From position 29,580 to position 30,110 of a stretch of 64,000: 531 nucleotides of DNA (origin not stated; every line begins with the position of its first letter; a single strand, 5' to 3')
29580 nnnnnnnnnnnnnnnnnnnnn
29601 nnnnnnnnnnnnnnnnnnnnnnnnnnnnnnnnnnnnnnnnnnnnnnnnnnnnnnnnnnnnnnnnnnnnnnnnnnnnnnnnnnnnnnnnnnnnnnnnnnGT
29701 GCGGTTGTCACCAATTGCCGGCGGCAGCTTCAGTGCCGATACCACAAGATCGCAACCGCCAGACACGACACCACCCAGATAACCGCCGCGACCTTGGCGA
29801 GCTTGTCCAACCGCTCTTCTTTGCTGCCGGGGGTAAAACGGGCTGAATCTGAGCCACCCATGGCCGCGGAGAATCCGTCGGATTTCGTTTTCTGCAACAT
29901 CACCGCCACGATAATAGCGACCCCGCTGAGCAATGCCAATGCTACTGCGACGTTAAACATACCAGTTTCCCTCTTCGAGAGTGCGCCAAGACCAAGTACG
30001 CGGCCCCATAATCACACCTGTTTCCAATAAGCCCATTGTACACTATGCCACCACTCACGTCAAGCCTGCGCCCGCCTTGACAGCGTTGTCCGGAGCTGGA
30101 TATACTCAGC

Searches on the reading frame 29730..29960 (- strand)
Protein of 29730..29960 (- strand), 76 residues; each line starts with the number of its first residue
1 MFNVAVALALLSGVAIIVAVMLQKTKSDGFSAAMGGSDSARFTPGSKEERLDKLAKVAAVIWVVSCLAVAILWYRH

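Call 38: search_protein_families(library=ncbifam, proteins=[window:29730-29960:-], max_evalue=0.01)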
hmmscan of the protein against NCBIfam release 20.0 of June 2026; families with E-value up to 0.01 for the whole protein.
window:29730-29960:- (76 aa): 1 family
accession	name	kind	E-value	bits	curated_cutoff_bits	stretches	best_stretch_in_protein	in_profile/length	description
TIGR00810.1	secG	equivalog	5.6e-15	55.2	30.85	1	3-73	2-73/73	preprotein translocase subunit SecG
